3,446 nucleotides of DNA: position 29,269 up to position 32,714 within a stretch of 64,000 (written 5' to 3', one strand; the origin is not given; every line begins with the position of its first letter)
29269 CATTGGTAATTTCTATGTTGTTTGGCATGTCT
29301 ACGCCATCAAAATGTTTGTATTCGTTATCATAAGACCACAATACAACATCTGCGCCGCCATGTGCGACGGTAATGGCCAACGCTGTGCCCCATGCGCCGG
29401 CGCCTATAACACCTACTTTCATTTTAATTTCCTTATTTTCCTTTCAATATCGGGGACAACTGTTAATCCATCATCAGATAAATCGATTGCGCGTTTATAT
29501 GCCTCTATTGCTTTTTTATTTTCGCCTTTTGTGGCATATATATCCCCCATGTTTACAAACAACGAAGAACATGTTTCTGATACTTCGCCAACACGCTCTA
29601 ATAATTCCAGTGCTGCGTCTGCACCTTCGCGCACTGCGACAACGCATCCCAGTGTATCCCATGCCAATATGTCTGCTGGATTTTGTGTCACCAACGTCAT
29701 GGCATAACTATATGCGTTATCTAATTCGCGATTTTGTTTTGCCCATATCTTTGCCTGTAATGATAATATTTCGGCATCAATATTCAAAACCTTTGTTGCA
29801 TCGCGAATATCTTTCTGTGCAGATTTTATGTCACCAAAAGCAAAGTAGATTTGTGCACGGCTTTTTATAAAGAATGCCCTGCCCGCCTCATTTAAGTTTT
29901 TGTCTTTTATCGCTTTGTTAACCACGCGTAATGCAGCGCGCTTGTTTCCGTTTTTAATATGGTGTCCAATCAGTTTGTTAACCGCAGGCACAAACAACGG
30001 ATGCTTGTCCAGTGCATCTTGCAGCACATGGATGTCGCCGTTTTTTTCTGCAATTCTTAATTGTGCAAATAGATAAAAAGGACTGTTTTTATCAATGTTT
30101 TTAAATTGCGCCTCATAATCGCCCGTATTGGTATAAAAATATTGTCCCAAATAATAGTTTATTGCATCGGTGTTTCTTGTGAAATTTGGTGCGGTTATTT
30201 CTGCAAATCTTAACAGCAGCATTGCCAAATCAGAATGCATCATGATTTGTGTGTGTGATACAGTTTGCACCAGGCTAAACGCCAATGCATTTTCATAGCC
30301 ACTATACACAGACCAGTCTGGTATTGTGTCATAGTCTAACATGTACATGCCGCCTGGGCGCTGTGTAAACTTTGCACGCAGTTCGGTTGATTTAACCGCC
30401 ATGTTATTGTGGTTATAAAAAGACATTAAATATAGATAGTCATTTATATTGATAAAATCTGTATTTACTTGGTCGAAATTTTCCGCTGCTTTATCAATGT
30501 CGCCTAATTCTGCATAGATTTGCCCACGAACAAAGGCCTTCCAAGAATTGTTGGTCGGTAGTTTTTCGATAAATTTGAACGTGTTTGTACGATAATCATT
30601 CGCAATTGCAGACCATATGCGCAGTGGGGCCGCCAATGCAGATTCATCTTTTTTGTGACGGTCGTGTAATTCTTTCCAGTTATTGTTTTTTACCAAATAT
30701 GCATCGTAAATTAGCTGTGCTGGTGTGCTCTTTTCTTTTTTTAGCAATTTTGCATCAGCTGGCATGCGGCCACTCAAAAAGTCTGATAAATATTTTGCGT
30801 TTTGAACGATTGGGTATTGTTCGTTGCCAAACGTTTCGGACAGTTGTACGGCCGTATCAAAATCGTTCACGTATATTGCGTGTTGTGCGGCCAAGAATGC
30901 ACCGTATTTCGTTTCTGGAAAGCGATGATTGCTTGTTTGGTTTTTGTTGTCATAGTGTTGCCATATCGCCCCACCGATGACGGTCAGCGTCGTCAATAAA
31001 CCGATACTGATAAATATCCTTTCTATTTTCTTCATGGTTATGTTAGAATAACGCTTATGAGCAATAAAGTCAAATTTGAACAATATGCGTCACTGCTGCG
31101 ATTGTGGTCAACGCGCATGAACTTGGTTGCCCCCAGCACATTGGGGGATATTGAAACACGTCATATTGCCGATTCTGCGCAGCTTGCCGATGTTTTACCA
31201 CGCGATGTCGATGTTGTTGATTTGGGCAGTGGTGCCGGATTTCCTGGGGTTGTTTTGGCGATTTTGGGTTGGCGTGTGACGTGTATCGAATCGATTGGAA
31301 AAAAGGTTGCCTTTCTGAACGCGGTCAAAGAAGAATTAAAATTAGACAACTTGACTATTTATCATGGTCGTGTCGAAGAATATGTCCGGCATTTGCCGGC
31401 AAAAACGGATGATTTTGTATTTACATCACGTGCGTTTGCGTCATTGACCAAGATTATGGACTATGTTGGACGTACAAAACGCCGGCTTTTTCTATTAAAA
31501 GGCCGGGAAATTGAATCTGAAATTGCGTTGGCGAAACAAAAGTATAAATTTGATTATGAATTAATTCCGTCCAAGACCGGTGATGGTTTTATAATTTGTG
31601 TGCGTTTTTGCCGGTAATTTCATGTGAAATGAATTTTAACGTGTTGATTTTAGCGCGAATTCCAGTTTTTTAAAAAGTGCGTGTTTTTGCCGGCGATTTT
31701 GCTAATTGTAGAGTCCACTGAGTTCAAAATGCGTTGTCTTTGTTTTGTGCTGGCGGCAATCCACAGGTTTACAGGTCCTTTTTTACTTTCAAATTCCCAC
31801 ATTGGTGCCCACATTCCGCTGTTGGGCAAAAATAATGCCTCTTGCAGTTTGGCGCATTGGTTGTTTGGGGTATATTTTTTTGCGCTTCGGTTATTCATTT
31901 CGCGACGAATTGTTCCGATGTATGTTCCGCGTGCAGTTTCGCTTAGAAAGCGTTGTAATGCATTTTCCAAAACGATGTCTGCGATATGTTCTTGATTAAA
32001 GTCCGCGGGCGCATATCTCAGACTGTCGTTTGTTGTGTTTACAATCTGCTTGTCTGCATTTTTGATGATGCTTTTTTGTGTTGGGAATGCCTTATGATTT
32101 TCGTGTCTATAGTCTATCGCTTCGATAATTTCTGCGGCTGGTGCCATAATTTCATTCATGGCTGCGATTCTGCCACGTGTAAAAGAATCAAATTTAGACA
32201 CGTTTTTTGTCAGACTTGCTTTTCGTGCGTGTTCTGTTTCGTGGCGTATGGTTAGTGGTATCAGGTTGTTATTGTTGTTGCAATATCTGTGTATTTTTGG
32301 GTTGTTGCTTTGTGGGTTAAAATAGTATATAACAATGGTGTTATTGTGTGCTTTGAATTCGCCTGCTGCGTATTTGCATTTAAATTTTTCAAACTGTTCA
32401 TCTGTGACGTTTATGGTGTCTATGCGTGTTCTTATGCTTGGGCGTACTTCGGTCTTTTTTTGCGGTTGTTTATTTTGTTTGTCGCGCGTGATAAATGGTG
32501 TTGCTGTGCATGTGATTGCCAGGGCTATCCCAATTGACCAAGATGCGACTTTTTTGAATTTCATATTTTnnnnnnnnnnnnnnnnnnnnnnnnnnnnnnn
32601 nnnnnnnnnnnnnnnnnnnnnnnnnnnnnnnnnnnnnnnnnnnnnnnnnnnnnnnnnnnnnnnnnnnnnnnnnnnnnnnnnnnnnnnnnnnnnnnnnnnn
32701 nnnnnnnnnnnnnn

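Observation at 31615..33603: Two-gene module of secreted HExxH paralogs, bounded by 39-bp direct repeats, inserted between rsmG and parA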

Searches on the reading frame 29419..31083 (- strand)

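Call 5: search_protein_families(library=pfam, proteins=[window:29419-31083:-], max_evalue=1)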
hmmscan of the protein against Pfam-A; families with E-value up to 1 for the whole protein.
window:29419-31083:- (554 aa): 19 families
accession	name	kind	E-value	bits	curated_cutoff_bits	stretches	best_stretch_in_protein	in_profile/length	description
PF07719.23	TPR_2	-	6.2e-12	45.1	27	2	509-536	4-31/34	Tetratricopeptide repeat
PF13181.12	TPR_8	-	1.1e-11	44.3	25.7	2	508-536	3-31/34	Tetratricopeptide repeat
PF00515.34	TPR_1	-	8e-11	41.7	27.8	2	509-535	4-30/34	Tetratricopeptide repeat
PF13428.12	TPR_14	-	1.2e-08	35.3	23.5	0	408-445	6-43/44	Tetratricopeptide repeat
PF13432.12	TPR_16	-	1.5e-08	35.3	32.7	1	489-537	14-62/65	Tetratricopeptide repeat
PF13424.12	TPR_12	-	1.9e-07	31.6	30.1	1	489-536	27-75/77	Tetratricopeptide repeat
PF14559.12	TPR_19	-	6.2e-07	30.1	25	1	352-397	12-57/68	Tetratricopeptide repeat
PF13414.12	TPR_11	-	5.1e-06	26.5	26.8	1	513-536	1-24/42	TPR repeat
PF23300.3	HEAT_Nup120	-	5e-05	23.6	29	1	163-210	10-56/170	Nucleoporin Nup120, HEAT repeats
PF09976.15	TPR_21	-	7.5e-05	23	25.5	1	478-539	119-179/193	Tetratricopeptide repeat-like domain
PF10602.15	RPN7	-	8.6e-05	22.7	29.6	1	368-447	39-109/174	26S proteasome subunit RPN7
PF13176.12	TPR_7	-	0.00018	21.7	27.9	1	510-538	3-31/36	Tetratricopeptide repeat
PF13371.12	TPR_9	-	0.00073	20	35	0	445-497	2-54/73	Tetratricopeptide repeat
PF23914.1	TPR_CcmH_CycH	-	0.0095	16.2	42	0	412-498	59-147/158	Cytochrome c-type biogenesis protein H TPR domain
PF04781.17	DUF627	-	0.0097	16.3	27.6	0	375-417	5-46/108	Protein of unknown function (DUF627)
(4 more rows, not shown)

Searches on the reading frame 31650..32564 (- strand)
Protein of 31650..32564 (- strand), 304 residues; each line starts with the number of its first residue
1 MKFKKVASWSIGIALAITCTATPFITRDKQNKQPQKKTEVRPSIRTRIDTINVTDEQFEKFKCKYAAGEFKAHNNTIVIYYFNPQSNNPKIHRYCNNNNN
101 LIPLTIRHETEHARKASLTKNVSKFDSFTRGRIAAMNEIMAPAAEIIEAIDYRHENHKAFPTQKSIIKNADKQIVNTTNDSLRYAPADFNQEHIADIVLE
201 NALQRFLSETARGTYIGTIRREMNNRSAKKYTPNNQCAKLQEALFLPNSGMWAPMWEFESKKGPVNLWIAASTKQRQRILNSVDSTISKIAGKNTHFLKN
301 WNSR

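Call 5: search_protein_families(library=pfam, proteins=[window:31650-32564:-], max_evalue=1)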
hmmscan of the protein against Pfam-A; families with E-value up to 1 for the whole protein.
window:31650-32564:- (304 aa): 2 families
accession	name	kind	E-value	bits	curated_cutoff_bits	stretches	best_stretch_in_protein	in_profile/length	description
PF24936.1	DUF7753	-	0.011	16.1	27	1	25-63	2-40/63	Domain of unknown function (DUF7753)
PF07005.16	SBD_N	-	0.12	12.5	25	1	117-144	75-102/230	Sugar-binding N-terminal domain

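Call 9: search_protein_families(library=ncbifam, proteins=[window:31650-32564:-], max_evalue=1)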
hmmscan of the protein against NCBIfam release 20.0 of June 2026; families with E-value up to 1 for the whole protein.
window:31650-32564:- (304 aa): 0 families

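Call 85: search_protein_families(library=phrogs, proteins=[window:31650-32564:-], max_evalue=1)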
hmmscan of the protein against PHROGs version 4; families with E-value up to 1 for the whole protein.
window:31650-32564:- (304 aa): 1 family
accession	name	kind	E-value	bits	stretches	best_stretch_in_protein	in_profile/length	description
phrog_35447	-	unknown function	0.078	14.2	1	136-158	31-53/65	-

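Call 86: search_protein_families(library=padloc, proteins=[window:31650-32564:-], max_evalue=1)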
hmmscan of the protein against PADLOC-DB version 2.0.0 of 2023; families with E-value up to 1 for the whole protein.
window:31650-32564:- (304 aa): 0 families
